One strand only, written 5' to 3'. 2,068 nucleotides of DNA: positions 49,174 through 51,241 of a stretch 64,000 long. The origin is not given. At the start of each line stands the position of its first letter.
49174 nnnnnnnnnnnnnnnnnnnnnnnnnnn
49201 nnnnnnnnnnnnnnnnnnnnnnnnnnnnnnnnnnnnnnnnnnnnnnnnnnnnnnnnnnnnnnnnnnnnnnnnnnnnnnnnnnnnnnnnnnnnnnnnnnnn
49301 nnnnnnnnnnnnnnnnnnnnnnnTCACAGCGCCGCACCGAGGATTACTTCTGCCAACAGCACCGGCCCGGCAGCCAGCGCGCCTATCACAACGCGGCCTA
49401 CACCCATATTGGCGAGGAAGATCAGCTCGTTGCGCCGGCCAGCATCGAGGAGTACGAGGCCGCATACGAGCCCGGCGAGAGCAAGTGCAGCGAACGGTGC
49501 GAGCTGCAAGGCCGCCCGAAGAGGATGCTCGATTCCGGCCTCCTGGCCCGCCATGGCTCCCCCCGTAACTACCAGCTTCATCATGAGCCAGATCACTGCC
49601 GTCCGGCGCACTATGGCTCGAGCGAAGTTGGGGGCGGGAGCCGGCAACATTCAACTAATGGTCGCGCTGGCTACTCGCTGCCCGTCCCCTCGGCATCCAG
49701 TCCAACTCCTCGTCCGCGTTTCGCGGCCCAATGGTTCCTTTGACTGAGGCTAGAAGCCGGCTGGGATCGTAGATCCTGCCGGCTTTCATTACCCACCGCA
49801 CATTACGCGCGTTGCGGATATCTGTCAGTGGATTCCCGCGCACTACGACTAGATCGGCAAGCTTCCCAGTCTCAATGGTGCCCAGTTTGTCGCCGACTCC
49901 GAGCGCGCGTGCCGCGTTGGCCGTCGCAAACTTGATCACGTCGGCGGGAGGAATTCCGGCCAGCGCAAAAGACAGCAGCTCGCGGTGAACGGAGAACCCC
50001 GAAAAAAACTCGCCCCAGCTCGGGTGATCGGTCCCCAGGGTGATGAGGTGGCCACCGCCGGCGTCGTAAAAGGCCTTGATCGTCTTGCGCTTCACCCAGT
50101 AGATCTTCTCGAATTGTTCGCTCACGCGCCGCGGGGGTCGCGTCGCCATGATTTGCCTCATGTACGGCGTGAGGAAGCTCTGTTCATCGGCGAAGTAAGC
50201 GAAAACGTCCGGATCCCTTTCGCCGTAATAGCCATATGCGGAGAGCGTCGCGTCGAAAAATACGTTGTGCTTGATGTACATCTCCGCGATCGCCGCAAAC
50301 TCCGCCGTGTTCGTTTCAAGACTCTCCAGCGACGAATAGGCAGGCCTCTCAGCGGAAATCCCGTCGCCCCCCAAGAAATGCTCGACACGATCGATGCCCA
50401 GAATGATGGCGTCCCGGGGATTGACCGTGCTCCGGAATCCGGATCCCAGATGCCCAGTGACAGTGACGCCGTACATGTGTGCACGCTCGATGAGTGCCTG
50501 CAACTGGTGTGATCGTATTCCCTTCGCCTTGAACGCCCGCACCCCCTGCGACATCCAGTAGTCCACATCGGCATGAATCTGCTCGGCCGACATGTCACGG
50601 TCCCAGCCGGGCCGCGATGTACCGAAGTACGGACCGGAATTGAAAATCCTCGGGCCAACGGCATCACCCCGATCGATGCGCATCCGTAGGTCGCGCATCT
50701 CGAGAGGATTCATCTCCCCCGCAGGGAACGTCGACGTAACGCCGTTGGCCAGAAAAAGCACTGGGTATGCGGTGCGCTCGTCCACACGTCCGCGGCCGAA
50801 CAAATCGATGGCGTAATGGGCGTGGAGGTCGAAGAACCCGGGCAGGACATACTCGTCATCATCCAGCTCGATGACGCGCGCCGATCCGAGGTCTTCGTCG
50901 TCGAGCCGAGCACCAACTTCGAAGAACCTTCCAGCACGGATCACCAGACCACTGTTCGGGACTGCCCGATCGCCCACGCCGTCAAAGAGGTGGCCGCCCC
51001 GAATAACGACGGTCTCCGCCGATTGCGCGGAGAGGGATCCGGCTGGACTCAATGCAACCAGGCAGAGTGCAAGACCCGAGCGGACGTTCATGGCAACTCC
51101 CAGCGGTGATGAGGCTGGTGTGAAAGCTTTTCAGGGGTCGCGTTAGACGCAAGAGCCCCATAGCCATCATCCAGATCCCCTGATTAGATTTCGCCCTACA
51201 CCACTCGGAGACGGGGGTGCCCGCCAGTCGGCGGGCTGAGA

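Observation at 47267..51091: Mini LptF/G-like 3-TM protein overlapping a divergent LptB-like ATPase, inside a tightly packed amidohydrolase-rhodanese-M28 gene string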

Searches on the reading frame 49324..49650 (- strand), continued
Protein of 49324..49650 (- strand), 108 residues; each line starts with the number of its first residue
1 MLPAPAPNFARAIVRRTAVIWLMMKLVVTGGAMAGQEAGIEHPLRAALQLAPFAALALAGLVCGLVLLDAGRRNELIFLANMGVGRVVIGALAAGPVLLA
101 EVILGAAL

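Call 37: fold_search(model_id=the predicted structure, library=pdb)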
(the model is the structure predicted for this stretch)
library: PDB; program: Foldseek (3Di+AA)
matches with E <= 10: 23; with E <= 0.001: 0
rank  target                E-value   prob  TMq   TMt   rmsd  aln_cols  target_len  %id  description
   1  8xyv_B                2.8e+00  0.16  0.32  0.34   8.7       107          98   13  De novo designed protein 0705-5 (released 2024-10-02)
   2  8xyv_A                3.1e+00  0.11  0.28  0.30   9.6       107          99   11  De novo designed protein 0705-5 (released 2024-10-02)
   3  8ufh_G                3.5e+00  0.38  0.55  0.21   6.0       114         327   18  Acinetobacter baylyi LptB2FG bound to Acinetobacter baylyi lipopolysaccharide and a macrocyclic peptide (released 2024-01-03)
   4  3lc6_A                3.5e+00  0.21  0.32  0.08   4.5        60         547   23  The alternative conformation structure of isocitrate dehydrogenase kinase/phosphatase from E. Coli (released 2010-04-21)
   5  9taq_C                3.7e+00  0.08  0.27  0.24  11.5       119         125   13  De novo photoenzyme variant ABLE-E116C-TXT H49A-L42T (photoABLE1 precursor) in complex with substrate (released 2026-03-25)
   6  9dwa_A                3.7e+00  0.08  0.27  0.24  12.5       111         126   16  Crystal structure of FABLE, MPD condition (released 2025-08-20)
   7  9taq_A                4.3e+00  0.07  0.27  0.24  11.9       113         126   15  De novo photoenzyme variant ABLE-E116C-TXT H49A-L42T (photoABLE1 precursor) in complex with substrate (released 2026-03-25)
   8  3sjr_C                4.6e+00  0.06  0.24  0.23   8.3       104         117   16  Crystal structure of conserved unkown function protein CV_1783 from Chromobacterium violaceum ATCC 12472 (released 2011-07-06)
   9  9tau                  5.1e+00  0.08  0.28  0.26  11.0       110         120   13  De novo photoenzyme variant ABLE-E116C-TXT V111H-L53A (photoABLE2 precursor) in complex with substrate (released 2026-03-25)
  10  9dm3_MODEL_1_A        5.1e+00  0.08  0.29  0.25  15.7       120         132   12  De novo design of proteins that bind naphthalenediimides, powerful photooxidants with tunable photophysical pr (released 2025-03-05)
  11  6x8n_A                5.7e+00  0.07  0.29  0.25  12.6       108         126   15  Crystal Structure of H49A ABLE mutant (released 2020-08-26)
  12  6w6x_A                5.7e+00  0.06  0.26  0.23  16.1       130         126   14  Crystal Structure of ABLE Apo-protein (released 2020-08-26)
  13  8fvt_A                6.3e+00  0.09  0.32  0.34   7.8       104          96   17  Multi-state design of two-state switchable hinge proteins (released 2023-08-16)
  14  7znq_y                6.7e+00  0.06  0.29  0.16   9.5       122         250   21  ABC transporter complex NosDFYL in GDN (released 2022-08-03)
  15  7efo_F                7.4e+00  0.08  0.37  0.22   6.9       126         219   18  LptB2FG-LPS from Klebsiella pneumoniae in nanodiscs (released 2022-03-02)
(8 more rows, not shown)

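Call 42: list_cluster_members(proteins=[P0244, P0246, P0251, P0262, P0280, P0300, P0316, P0340, P0373, P0386])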
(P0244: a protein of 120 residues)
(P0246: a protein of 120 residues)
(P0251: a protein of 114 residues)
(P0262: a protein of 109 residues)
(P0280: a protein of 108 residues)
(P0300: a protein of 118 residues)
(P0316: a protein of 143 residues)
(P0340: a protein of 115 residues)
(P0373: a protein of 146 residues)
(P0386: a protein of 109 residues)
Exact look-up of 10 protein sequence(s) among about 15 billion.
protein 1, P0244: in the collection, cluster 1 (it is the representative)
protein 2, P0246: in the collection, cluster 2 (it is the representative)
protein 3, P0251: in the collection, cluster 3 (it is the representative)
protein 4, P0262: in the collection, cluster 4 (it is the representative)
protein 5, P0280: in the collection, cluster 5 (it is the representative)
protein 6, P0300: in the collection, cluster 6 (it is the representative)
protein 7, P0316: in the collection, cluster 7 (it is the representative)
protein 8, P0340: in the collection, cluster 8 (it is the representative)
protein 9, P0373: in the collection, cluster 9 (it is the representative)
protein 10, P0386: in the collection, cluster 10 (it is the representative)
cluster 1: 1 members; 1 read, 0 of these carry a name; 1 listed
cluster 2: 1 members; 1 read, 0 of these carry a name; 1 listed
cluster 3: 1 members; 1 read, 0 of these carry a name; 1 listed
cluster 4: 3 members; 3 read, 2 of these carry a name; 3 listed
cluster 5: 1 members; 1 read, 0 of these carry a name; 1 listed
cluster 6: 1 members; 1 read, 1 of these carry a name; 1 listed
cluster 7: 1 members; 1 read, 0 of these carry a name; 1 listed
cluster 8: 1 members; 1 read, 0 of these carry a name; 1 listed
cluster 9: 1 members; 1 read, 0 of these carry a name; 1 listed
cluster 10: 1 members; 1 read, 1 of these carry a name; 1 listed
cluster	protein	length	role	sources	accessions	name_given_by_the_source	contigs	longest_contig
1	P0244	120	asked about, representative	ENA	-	-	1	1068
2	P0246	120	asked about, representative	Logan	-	-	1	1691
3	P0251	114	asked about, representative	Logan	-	-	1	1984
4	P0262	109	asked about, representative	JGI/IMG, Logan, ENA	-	hypothetical protein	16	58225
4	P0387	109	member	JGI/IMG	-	hypothetical protein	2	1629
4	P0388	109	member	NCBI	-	-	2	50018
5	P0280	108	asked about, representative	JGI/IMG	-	-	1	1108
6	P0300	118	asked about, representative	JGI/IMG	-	hypothetical protein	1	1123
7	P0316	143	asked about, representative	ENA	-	-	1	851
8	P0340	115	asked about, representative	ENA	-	-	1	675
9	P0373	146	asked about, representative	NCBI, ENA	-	-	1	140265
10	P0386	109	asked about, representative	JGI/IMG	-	hypothetical protein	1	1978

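Call 43: find_encoding_contigs(protein=P0373, flank=6000, max_places=2)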
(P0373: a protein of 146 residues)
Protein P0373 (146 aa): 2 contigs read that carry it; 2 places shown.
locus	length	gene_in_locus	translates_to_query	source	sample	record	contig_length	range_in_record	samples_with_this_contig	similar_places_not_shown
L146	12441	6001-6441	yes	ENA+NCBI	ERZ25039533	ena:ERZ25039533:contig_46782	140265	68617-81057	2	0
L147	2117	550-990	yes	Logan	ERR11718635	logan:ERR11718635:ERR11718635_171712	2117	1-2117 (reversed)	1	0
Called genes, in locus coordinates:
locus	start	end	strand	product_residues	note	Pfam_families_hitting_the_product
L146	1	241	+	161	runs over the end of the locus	PF05099:TerB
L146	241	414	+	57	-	-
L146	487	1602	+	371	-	-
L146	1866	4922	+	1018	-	-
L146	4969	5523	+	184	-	-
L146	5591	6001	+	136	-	PF07366:SnoaL (weak), PF12680:SnoaL_2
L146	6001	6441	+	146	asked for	-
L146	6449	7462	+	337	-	PF00005:ABC_tran, PF13304:AAA_21 (faint)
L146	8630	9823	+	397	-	PF03576:Peptidase_S58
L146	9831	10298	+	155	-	-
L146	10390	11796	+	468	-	PF04389:Peptidase_M28, PF01546:Peptidase_M20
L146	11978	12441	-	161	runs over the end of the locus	PF20587:DUF6789 (faint), PF07274:DUF1440 (faint)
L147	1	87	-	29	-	?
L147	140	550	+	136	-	PF07366:SnoaL, PF12680:SnoaL_2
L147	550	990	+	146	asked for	-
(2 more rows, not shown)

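Call 44: find_encoding_contigs(protein=P0262, flank=6000, max_places=2)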
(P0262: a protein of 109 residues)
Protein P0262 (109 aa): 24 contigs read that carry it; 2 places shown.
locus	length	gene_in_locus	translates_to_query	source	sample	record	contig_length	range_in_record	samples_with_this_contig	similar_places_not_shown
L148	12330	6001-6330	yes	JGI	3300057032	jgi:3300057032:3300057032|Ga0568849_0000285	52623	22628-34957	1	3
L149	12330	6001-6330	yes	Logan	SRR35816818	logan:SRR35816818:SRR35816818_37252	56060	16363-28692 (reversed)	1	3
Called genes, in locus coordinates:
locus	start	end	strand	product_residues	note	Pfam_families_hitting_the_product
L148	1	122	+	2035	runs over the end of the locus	PF14349:SprA_N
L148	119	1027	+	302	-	PF04389:Peptidase_M28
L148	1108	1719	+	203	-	PF12836:HHH_3, PF12826:HHH_2 (faint), PF14520:HHH_5 (faint), PF14716:HHH_8 (faint), PF14579:HHH_6 (faint), PF12836:HHH_3, PF00633:HHH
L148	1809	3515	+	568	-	PF05157:MshEN, PF00437:T2SSE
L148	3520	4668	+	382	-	PF00437:T2SSE, PF13401:AAA_22 (faint), PF13555:AAA_29 (faint)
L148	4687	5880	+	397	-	PF28597:T2SSF_N, PF00482:T2SSF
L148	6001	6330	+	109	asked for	-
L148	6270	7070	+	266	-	PF00005:ABC_tran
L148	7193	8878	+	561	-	PF25323:6TM_PilS, PF00989:PAS, PF08448:PAS_4 (weak), PF13188:PAS_8 (faint), PF13426:PAS_9, PF00512:HisKA, PF02518:HATPase_c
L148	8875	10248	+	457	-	PF00072:Response_reg, PF00158:Sigma54_activat, PF14532:Sigma54_activ_2, PF07728:AAA_5, PF25601:AAA_lid_14, PF02954:HTH_8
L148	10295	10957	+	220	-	PF13489:Methyltransf_23, PF08241:Methyltransf_11, PF08242:Methyltransf_12, PF13649:Methyltransf_25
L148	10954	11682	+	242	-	PF00535:Glycos_transf_2, PF13641:Glyco_tranf_2_3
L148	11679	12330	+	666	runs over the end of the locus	-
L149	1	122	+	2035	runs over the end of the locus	PF14349:SprA_N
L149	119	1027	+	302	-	PF04389:Peptidase_M28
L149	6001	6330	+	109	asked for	-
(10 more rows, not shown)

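Call 55: search_dna_similar(query=P0141, collection=plasmids, mode=protein, max_evalue=0.01, max_rows=10)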
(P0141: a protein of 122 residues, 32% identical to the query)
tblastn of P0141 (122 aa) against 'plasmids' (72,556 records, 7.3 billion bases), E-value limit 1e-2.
No match.

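Call 64: search_protein_families(library=padloc, proteins=[window:49324-49650:-], max_evalue=0.01)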
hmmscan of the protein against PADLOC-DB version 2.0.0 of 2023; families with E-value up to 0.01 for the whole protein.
window:49324-49650:- (108 aa): 0 families

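Call 66: predict_structure(alignment_id=A4)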
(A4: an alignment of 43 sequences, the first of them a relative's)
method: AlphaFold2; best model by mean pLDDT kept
length: 122 residues; sequences in the alignment: 43
mean_pLDDT: 89.0   pTM: 0.78
mean pLDDT of the five models: 89.0, 87.8, 86.3, 86.2, 84.6
residues with pLDDT >= 90: 85; 70-90: 23; 50-70: 14; < 50: 0
segments of 3 or more residues with pLDDT < 50: none
pLDDT, mean of each block of 10 residues (from residue 1): 56 85 96 97 97 95 96 96 80 77 95 95 93
secondary structure, 60 per line:
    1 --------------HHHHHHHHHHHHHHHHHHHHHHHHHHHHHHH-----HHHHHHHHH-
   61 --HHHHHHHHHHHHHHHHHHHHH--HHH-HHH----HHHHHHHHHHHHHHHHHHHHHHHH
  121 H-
elements in order: H15-45 H51-59 H63-83 H97-121

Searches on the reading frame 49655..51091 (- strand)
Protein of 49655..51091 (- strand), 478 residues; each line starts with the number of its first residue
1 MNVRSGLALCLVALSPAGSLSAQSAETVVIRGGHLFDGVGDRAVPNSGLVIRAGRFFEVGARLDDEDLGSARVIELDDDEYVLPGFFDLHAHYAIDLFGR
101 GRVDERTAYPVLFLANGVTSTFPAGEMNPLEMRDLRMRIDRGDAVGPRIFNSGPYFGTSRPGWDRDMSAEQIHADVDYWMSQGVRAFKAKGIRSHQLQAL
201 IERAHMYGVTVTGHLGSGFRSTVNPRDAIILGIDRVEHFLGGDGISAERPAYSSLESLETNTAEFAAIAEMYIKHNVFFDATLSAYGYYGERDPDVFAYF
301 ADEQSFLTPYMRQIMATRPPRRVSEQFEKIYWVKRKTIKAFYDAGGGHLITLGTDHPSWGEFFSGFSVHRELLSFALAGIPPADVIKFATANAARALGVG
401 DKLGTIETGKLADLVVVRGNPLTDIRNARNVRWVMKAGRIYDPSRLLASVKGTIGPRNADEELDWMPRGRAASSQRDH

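Call 3: search_protein_families(library=pfam, proteins=[window:49655-51091:-], max_evalue=1)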
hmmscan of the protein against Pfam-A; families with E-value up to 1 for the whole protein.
window:49655-51091:- (478 aa): 2 families
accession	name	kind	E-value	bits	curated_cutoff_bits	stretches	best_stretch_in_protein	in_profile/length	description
PF01979.26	Amidohydro_1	-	4.6e-24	85.7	25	1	81-440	1-344/345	Amidohydrolase family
PF07969.17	Amidohydro_3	-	1.7e-10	41.4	29.7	2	378-440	405-470/472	Amidohydrolase family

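Call 4: search_protein_families(library=ncbifam, proteins=[window:49655-51091:-], max_evalue=1)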
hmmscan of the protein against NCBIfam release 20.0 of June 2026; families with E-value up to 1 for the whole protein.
window:49655-51091:- (478 aa): 53 families (the best 25 are shown)
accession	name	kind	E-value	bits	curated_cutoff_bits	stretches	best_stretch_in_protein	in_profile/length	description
NF051886.1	XaaProDiPepCaul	equivalog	3.6e-28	98.7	500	3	378-441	334-397/398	Xaa-Pro dipeptidase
NF006689.0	PRK09237.1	equivalog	2.8e-11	42.6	371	2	366-418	285-336/383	amidohydrolase/deacetylase family metallohydrolase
NF006549.0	PRK09045.1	equivalog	5.2e-11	41.8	540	2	380-418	341-379/444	TRZ/ATZ family hydrolase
NF005557.0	PRK07228.1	equivalog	8.1e-11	41.3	522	2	380-420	337-377/445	5'-deoxyadenosine deaminase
NF006056.0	PRK08204.1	subfamily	1.2e-10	40.8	391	2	378-420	340-382/449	hypothetical protein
TIGR01224.1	hutI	equivalog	1.5e-10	40.5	298.15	2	378-426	312-360/377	imidazolonepropionase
NF009060.0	PRK12394.1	equivalog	9.7e-09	34.5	442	2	378-418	299-339/381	metallo-dependent hydrolase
NF011990.0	PRK15446.2-6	subfamily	2.6e-08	33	233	2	384-422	330-368/390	alpha-D-ribose 1-methylphosphonate 5-triphosphate diphosphatase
NF004701.0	PRK06038.1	equivalog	5.5e-08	31.9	609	2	377-419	327-367/432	N-ethylammeline chlorohydrolase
TIGR00221.1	nagA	equivalog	8.1e-08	31.6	225.65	1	378-418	327-367/380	N-acetylglucosamine-6-phosphate deacetylase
NF006679.0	PRK09228.1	subfamily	1.8e-07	30.3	351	2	381-420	349-388/433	guanine deaminase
TIGR02318.1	phosphono_phnM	equivalog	4.3e-07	29.2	390.55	1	382-439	322-373/376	phosphonate metabolism protein PhnM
TIGR02967.1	guan_deamin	equivalog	5.4e-07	28.9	375.4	2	381-417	324-360/401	guanine deaminase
NF011988.0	PRK15446.2-4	equivalog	3.3e-06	26.5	369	1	385-447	326-387/389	alpha-D-ribose 1-methylphosphonate 5-triphosphate diphosphatase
NF004636.0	PRK05985.1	subfamily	3.4e-05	22.8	408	1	386-445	334-392/398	amidohydrolase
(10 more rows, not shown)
